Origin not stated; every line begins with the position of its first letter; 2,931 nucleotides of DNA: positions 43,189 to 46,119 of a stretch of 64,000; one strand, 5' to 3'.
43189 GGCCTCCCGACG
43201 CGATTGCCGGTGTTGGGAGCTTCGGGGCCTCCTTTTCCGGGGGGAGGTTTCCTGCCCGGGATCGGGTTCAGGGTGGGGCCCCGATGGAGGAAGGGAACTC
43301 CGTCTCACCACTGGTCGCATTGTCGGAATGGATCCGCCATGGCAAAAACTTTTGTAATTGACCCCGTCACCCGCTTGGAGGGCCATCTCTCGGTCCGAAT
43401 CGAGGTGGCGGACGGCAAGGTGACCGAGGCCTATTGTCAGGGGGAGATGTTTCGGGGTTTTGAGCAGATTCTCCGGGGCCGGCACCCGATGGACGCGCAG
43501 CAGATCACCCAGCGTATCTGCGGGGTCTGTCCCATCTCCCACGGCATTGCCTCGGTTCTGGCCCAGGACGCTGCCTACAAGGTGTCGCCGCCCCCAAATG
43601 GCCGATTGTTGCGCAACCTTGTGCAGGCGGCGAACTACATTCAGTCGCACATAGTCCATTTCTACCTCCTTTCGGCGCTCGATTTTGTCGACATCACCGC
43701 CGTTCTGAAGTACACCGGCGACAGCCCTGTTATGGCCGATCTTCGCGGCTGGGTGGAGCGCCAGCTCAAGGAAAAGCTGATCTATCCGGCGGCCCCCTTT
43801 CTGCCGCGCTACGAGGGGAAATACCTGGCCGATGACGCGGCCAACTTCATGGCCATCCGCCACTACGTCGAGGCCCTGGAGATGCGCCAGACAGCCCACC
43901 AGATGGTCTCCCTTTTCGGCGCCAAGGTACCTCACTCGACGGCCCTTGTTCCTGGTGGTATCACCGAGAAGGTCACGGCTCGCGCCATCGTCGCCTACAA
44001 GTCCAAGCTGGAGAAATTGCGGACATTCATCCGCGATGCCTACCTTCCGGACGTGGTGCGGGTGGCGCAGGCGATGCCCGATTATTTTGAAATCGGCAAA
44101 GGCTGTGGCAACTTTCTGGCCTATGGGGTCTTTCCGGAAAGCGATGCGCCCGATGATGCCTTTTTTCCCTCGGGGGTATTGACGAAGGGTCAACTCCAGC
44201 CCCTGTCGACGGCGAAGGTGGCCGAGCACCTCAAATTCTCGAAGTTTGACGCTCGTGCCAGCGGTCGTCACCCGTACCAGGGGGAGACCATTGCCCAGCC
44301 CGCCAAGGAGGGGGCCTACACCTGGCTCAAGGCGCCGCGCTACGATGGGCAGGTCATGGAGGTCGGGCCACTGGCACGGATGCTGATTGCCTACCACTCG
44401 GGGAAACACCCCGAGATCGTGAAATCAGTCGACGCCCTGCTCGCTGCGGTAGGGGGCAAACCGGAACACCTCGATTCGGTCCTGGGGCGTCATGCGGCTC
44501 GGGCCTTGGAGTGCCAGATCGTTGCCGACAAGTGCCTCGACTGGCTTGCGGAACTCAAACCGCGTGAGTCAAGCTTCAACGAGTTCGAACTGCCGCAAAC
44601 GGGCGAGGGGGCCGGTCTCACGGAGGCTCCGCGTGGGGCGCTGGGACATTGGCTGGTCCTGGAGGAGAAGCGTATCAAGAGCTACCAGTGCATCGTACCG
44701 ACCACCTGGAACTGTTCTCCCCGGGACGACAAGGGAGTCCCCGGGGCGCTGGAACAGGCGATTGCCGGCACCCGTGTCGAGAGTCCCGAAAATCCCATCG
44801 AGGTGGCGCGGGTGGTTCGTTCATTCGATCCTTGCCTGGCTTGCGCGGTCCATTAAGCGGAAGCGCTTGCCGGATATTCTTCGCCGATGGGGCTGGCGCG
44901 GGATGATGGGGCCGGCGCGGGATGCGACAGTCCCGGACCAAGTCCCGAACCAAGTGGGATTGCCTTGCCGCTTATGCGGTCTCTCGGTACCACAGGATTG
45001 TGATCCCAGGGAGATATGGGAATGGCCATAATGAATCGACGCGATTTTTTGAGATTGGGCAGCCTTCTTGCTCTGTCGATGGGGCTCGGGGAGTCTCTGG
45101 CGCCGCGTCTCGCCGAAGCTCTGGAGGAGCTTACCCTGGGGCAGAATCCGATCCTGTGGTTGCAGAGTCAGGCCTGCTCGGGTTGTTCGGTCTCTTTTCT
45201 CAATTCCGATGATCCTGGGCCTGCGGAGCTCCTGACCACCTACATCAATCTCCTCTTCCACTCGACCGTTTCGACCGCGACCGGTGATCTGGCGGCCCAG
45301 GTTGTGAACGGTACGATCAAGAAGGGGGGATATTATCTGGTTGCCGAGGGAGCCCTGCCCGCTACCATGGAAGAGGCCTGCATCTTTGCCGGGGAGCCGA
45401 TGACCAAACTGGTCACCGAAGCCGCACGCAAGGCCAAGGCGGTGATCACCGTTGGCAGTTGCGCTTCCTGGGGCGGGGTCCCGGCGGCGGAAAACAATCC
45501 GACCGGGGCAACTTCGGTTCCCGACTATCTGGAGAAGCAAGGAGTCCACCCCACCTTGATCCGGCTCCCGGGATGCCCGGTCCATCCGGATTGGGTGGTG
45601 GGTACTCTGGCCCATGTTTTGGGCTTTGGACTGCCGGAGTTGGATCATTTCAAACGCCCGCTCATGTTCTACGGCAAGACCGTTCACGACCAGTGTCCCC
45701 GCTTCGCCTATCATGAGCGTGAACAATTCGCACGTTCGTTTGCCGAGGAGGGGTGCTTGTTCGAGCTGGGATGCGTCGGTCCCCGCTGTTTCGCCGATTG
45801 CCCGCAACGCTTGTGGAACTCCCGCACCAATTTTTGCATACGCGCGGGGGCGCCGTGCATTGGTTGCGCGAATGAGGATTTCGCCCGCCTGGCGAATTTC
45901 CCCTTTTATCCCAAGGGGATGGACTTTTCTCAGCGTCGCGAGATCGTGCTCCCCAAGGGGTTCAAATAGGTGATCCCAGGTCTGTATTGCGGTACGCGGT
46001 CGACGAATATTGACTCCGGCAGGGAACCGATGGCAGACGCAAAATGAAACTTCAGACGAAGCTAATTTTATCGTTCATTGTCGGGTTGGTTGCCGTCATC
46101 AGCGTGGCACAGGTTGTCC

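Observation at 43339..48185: Tat-exported [NiFe]-hydrogenase (large subunit before small, no cytochrome b) followed directly by a di-haem-c chemoreceptor: candidate H2-taxis module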

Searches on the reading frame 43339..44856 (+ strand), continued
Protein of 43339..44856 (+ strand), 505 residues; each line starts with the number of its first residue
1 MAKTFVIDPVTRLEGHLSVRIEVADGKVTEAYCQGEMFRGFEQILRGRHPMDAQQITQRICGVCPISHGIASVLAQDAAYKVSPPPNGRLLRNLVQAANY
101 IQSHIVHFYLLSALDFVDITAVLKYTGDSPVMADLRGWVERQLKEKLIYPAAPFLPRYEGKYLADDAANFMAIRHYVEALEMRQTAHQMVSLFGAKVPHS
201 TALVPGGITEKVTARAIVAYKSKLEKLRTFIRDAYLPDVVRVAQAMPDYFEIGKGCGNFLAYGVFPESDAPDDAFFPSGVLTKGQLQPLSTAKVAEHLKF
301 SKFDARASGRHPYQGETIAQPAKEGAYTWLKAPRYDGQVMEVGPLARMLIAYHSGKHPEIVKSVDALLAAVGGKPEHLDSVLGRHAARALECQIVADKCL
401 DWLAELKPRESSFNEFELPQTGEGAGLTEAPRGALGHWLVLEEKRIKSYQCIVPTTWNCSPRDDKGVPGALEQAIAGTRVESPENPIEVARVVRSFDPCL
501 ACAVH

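Call 18: find_encoding_contigs(protein=P0004, flank=8000, max_places=3)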
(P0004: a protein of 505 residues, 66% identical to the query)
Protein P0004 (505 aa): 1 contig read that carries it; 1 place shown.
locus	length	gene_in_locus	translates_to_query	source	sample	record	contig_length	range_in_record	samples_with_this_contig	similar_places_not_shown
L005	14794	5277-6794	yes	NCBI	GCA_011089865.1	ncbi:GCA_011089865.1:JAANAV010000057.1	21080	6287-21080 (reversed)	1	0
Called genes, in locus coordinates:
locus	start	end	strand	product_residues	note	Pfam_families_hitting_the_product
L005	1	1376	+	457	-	?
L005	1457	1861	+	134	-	PF01814:Hemerythrin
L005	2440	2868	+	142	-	PF00027:cNMP_binding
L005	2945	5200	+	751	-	PF00708:Acylphosphatase, PF07503:zf-HYPF, PF01300:Sua5_yciO_yrdC, PF17788:HypF_C, PF22521:HypF_C_2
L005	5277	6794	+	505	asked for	PF27537:HoxH, PF00374:NiFeSe_Hases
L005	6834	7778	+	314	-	PF01058:Oxidored_q6, PF14720:NiFe_hyd_SSU_C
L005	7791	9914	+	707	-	PF00672:HAMP, PF00015:MCPsignal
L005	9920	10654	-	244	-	PF24675:NpmA (weak), PF02390:Methyltransf_4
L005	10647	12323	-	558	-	PF02690:Na_Pi_cotrans, PF01895:PhoU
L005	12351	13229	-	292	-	PF00483:NTP_transferase, PF12804:NTP_transf_3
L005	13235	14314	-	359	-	PF01073:3Beta_HSD, PF01370:Epimerase, PF02719:Polysacc_synt_2, PF04321:RmlD_sub_bind, PF16363:GDP_Man_Dehyd, PF07993:NAD_binding_4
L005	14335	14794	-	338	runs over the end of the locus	PF12849:PBP_like_2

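Call 20: find_encoding_contigs(protein=P0041, flank=7000, max_places=1)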
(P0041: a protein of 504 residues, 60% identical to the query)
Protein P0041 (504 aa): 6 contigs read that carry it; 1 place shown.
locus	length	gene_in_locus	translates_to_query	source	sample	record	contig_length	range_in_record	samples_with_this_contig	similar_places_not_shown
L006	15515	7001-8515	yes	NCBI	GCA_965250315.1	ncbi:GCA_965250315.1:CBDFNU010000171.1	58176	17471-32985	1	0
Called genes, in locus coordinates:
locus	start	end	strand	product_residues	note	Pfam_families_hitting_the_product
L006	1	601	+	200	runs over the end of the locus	-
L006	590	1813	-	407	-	PF00155:Aminotran_1_2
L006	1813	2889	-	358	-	-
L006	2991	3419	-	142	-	PF01724:DUF29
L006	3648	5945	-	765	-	PF01627:Hpt, PF02895:H-kinase_dim, PF02518:HATPase_c, PF01584:CheW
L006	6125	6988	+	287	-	PF13462:Thioredoxin_4, PF01323:DSBA, PF13743:Thioredoxin_5 (faint)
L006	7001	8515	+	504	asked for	PF27537:HoxH (weak), PF00374:NiFeSe_Hases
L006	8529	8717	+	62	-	-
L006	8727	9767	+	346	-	PF00691:OmpA, PF07603:Lcl_C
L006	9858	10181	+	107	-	-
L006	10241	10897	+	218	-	PF26618:DUF8196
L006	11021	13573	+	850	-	PF00535:Glycos_transf_2, PF10111:Glyco_tranf_2_2, PF13641:Glyco_tranf_2_3, PF23914:TPR_CcmH_CycH, PF00515:TPR_1 (weak), PF13424:TPR_12, PF14559:TPR_19, PF13414:TPR_11 (weak), +18 more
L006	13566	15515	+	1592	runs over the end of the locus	PF13432:TPR_16, PF13414:TPR_11, PF13414:TPR_11, PF13424:TPR_12, PF13844:Glyco_transf_41, PF13414:TPR_11, PF13424:TPR_12, PF00515:TPR_1, +39 more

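Call 21: find_encoding_contigs(protein=P0012, flank=7000, max_places=1)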
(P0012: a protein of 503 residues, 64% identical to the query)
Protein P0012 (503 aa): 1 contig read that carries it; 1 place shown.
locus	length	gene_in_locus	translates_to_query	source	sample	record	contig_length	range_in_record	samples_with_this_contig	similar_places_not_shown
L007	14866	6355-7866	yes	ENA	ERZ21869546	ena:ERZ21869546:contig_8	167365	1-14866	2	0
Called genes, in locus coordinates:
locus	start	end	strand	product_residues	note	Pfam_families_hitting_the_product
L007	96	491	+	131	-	PF00872:Transposase_mut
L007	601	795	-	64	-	-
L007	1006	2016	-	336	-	PF00586:AIRS, PF02769:AIRS_C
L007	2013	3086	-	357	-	PF01924:HypD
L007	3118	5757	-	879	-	PF00708:Acylphosphatase, PF07503:zf-HYPF, PF01300:Sua5_yciO_yrdC, PF17788:HypF_C, PF00814:TsaD (faint), PF22521:HypF_C_2, PF01455:HupF_HypC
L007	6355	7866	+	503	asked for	PF27537:HoxH (weak), PF00374:NiFeSe_Hases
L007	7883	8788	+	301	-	PF01058:Oxidored_q6, PF14720:NiFe_hyd_SSU_C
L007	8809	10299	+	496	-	PF00672:HAMP (weak), PF00015:MCPsignal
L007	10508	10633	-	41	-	-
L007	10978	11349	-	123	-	PF02371:Transposase_20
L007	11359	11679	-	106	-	PF01548:DEDD_Tnp_IS110 (weak)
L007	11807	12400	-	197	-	-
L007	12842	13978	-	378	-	PF01663:Phosphodiest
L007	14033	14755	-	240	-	PF00496:SBP_bac_5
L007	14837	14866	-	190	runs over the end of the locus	PF01663:Phosphodiest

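Call 22: find_encoding_contigs(protein=P0119, flank=7000, max_places=1)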
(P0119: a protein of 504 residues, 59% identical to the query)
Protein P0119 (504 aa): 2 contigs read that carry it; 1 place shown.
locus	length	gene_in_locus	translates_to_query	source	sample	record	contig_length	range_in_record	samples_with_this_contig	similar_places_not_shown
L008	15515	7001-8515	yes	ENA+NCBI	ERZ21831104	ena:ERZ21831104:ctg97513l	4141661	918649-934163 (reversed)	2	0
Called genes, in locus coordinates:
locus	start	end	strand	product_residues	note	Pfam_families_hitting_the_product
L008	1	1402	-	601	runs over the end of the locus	-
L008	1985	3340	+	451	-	PF07690:MFS_1, PF13347:MFS_2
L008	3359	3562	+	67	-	-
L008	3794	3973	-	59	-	PF02416:TatA_B_E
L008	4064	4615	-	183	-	PF01381:HTH_3, PF00903:Glyoxalase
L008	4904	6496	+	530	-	PF00135:COesterase, PF20434:BD-FAE, PF07859:Abhydrolase_3 (weak)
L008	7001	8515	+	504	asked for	PF27537:HoxH (weak), PF00374:NiFeSe_Hases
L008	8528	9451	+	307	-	PF01058:Oxidored_q6, PF14720:NiFe_hyd_SSU_C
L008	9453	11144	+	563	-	PF04108:ATG17_like (faint), PF06009: (faint), PF00015:MCPsignal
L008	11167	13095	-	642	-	PF02730:AFOR_N, PF01314:AFOR_C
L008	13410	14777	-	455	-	PF01554:MatE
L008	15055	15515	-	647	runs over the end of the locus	PF00890:FAD_binding_2, PF01134:GIDA (weak), PF01266:DAO, PF07992:Pyr_redox_2 (weak), PF12831:FAD_oxidored, PF13450:NAD_binding_8 (weak), PF02910:Succ_DH_flav_C (weak)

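Call 35: find_related_loci(query=A1, collection=genome_contigs, flank=6000)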
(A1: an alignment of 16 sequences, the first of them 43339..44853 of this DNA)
Query A1 (505 aa) in genome_contigs; peptide patterns used: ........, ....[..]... (x = any residue, [..] = any of these).
600 stretches matched a pattern (row limit reached: there are more); 593 encode a relative of the query (tblastn E <= 1e-3); the best 80 are kept; 80 distinct loci.
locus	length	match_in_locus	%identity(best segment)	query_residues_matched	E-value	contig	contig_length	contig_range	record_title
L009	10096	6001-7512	61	1-505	0e+0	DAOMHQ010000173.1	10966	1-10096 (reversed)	MAG TPA_asm: bacterium isolate AMR_MDS_4946 NODE_5945_length_10966_cov_8.058015, whole genome shotgun sequence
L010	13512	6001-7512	59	1-505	0e+0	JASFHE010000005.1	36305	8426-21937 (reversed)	MAG: Desulfobacteraceae bacterium isolate D0608M12metaG_Bin_560 D0608M12metaG_FD_scaffold_53_c1, whole genome shotgun se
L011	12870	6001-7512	57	1-505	0e+0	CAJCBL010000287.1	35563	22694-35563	MAG: uncultured Verrucomicrobia bacterium isolate Loc080925-8-8m_bin-163 genome assembly, contig: bin-163:287/379, whole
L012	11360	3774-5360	56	1-505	0e+0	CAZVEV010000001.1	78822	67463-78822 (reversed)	MAG TPA_asm: uncultured Planctomycetaceae bacterium isolate binchicken_co65_125 genome assembly, contig: NODE_1077_lengt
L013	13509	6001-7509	56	1-505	0e+0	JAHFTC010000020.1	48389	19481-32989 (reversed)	MAG: Opitutaceae bacterium isolate nzgw611 NODE_945_length_48390_cov_3.964677, whole genome shotgun sequence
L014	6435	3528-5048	55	1-505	0e+0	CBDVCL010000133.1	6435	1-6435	MAG TPA_asm: uncultured bacterium isolate SRR22302367_binner23_Refined_71 genome assembly, contig: ERZ26661968.8387, who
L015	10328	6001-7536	53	1-505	0e+0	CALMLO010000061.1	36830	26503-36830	MAG TPA_asm: uncultured Phycisphaerales bacterium isolate SRR5007357_bin.132_CONCOCT_v1.1_MAG genome assembly, contig: E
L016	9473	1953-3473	52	1-505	6e-177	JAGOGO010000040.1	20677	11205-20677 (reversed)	MAG: Deltaproteobacteria bacterium isolate Go_SlDig_bin_103 Go_SlDig_7273_length_20677_cov_7.870560, whole genome shotgu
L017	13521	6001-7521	53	1-505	1e-175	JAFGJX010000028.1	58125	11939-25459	MAG: Spirochaetes bacterium isolate Zod_Metabat.30 k87_2929730, whole genome shotgun sequence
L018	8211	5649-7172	50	1-505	8e-175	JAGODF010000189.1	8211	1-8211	MAG: Spirochaetes bacterium isolate Go_SlDig_bin_460 Go_SlDig_27485_length_8211_cov_4.172934, whole genome shotgun seque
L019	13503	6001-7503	52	5-505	1e-174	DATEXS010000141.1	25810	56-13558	MAG TPA_asm: Anaerolineae bacterium isolate SMAG_U8425 k141_1139840, whole genome shotgun sequence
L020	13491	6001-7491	52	4-505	4e-166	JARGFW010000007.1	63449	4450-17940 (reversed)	MAG: Deferrisomatales bacterium isolate C14-16 NODE_209_length_63449_cov_7.564438, whole genome shotgun sequence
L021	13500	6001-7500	50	5-505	6e-164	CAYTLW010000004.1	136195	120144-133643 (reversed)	MAG TPA_asm: uncultured Enterobacteriaceae bacterium isolate binchicken_co141_175 genome assembly, contig: NODE_289_leng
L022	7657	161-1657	48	7-505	2e-163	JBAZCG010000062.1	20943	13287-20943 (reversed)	MAG: Desulfurivibrionaceae bacterium isolate SO_2017_GW1_131 NODE_9879_length_20943_cov_1.314037_OW334_2017, whole genom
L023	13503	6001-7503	48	5-505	2e-162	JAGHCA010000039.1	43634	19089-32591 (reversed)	MAG: Dehalococcoidia bacterium isolate AUK270 PB_MBMC_224_c_000000000079, whole genome shotgun sequence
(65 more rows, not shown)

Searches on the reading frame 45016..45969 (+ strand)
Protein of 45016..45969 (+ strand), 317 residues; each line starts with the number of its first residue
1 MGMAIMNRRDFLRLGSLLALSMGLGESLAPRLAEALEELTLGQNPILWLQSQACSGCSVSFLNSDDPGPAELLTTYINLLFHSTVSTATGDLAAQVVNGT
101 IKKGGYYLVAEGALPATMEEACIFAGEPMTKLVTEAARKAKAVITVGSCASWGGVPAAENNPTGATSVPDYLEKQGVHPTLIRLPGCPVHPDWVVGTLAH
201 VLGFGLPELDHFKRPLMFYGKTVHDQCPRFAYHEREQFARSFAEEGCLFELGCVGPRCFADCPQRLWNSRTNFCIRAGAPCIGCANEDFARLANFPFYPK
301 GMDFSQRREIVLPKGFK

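Call 7: search_protein_families(library=pfam, proteins=[window:45016-45969:+], max_evalue=0.01)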
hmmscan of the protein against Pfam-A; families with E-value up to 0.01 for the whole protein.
window:45016-45969:+ (317 aa): 2 families
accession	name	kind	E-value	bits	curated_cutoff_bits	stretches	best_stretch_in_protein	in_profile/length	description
PF01058.29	Oxidored_q6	-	9.1e-28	97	27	1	54-200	1-127/128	NADH ubiquinone oxidoreductase, 20 Kd subunit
PF14720.11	NiFe_hyd_SSU_C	-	1.1e-26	93.4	27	1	219-291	1-74/80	NiFe/NiFeSe hydrogenase small subunit C-terminal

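Call 8: search_protein_families(library=ncbifam, proteins=[window:45016-45969:+], max_evalue=0.001)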
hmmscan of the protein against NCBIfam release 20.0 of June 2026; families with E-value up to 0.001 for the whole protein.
window:45016-45969:+ (317 aa): 5 families
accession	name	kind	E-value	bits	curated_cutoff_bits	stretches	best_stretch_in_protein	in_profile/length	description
NF045520.1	H2_NiFeSe_small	exception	1.4e-78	264.4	470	1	6-298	2-312/314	NiFeSe hydrogenase small subunit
TIGR00391.1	hydA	subfamily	1.6e-73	248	179.5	1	6-290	15-302/365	hydrogenase small subunit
NF007779.0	PRK10468.1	equivalog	3.3e-59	200.7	659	1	6-288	13-299/372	hydrogenase 2 small subunit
NF045875.1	F420_non_VhuG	exception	2.4e-08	33.6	450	0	130-160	68-98/286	F420-non-reducing hydrogenase subunit VhuG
TIGR03294.1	FrhG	equivalog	0.00012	21.9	245.5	0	118-202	56-141/228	coenzyme F420 hydrogenase subunit gamma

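Call 13: search_solved_structures(query=window:45016-45969:+, max_evalue=1e-10)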
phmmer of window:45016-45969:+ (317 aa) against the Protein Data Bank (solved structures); distinct sequences matched with E-value up to 1e-10: 43.
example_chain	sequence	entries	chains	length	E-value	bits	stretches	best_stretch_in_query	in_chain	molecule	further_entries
4kl8_S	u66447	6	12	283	1.3e-63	218.6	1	44-298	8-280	Periplasmic [NiFeSe] hydrogenase small subunit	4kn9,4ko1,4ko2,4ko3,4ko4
1cc1_S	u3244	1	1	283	1.3e-63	218.6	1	44-298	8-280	HYDROGENASE (SMALL SUBUNIT)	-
2wpn_A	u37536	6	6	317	1.9e-60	208.2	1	6-298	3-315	PERIPLASMIC [NIFESE] HYDROGENASE, SMALL SUBUNIT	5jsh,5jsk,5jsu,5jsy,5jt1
1h2a_S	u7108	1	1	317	3.6e-58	200.7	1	6-298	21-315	HYDROGENASE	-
3ze6_A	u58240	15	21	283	2e-55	191.7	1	41-298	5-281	PERIPLASMIC [NIFESE] HYDROGENASE, SMALL SUBUNIT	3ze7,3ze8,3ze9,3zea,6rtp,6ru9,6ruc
1yq9_A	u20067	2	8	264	2.9e-55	191.2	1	45-298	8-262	Periplasmic [NiFe] hydrogenase small subunit | PERIPLASMIC HYDROGENASE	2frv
1frv_A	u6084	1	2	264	7.3e-55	189.9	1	45-298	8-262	HYDROGENASE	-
4upe_A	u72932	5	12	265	1.9e-54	188.5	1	45-301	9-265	NIFE-HYDROGENASE SMALL SUBUNIT | HYDROGENASE (NIFE) SMALL SUBUNIT HYDA | PERIPLASMIC [NIFE] HYDROGENASE SMALL SUBUNIT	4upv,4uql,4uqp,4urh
1yqw_A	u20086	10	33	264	2e-54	188.4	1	45-301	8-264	Periplasmic [NiFe] hydrogenase small subunit | HYDROGENASE (NIFE) SMALL SUBUNIT HYDA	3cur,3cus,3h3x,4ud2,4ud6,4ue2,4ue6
4ucq_A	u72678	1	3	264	2.4e-54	188.2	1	45-301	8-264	HYDROGENASE (NIFE) SMALL SUBUNIT HYDA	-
1yrq_A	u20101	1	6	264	2.9e-54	187.9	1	45-301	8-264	Periplasmic [NiFe] hydrogenase small subunit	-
4ucx_A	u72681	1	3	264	3.1e-54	187.8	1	45-301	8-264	HYDROGENASE (NIFE) SMALL SUBUNIT HYDA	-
4ucw_A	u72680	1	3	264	5e-54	187.1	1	45-301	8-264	HYDROGENASE (NIFE) SMALL SUBUNIT HYDA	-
1frf_S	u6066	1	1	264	2e-53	185.1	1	45-301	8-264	[NI-FE] HYDROGENASE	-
3myr_A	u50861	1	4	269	1.7e-52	182.1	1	45-292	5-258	Hydrogenase (NiFe) small subunit HydA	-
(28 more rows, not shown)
